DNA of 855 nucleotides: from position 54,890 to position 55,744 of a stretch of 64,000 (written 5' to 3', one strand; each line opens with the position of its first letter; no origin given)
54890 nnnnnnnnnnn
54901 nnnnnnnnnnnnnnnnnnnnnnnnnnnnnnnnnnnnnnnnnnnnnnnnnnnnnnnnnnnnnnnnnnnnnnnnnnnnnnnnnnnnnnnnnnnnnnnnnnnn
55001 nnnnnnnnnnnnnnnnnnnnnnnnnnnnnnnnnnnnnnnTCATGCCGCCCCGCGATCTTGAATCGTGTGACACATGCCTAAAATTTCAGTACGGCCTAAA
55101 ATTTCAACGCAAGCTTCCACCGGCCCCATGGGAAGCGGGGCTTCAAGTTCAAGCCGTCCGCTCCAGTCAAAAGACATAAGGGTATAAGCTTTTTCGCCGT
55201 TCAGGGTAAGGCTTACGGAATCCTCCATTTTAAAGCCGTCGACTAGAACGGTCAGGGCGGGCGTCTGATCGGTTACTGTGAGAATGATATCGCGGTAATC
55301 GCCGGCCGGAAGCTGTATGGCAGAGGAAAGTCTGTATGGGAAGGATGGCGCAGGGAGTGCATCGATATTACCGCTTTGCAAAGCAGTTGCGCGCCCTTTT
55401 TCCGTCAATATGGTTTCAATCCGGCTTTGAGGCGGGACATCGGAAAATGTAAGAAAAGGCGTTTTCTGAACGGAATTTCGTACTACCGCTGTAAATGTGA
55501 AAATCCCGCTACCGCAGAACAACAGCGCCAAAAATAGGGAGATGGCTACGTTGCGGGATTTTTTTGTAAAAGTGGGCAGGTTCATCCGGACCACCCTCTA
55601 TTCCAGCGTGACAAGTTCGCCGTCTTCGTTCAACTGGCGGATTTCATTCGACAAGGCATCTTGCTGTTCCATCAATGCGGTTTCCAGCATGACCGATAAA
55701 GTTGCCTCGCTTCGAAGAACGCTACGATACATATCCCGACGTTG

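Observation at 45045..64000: Split Dot/Icm-type (type IVB) secretion locus with hybrid gene order in an alphaproteobacterium-like chromosome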

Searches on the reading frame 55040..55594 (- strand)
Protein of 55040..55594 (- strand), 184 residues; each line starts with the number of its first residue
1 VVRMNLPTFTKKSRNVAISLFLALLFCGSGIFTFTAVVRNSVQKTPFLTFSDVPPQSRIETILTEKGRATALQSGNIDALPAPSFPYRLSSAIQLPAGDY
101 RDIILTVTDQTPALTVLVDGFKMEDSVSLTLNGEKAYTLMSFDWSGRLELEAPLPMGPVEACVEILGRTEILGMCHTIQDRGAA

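Call 4: search_protein_families(library=pfam, proteins=[window:55040-55594:-], max_evalue=0.01)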
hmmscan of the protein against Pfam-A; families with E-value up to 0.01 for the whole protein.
window:55040-55594:- (184 aa): 0 families

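Call 9: search_protein_families(library=ncbifam, proteins=[window:55040-55594:-], max_evalue=0.01)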
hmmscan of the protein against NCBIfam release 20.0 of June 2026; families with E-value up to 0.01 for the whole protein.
window:55040-55594:- (184 aa): 0 families

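Call 48: search_protein_families(library=ncbifam, proteins=[window:55040-55591:-], max_evalue=10)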
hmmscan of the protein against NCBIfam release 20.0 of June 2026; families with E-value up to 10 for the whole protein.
window:55040-55591:- (183 aa): 1 family
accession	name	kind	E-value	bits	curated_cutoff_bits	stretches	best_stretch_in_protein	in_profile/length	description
NF033175.1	fuso_auto_Nterm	subfamily_domain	0.11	12.6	55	1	3-43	4-47/120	autotransporter-associated N-terminal domain-containing protein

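Call 49: search_protein_families(library=pfam, proteins=[window:55040-55591:-], max_evalue=10)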
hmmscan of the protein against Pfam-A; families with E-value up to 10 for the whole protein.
window:55040-55591:- (183 aa): 0 families
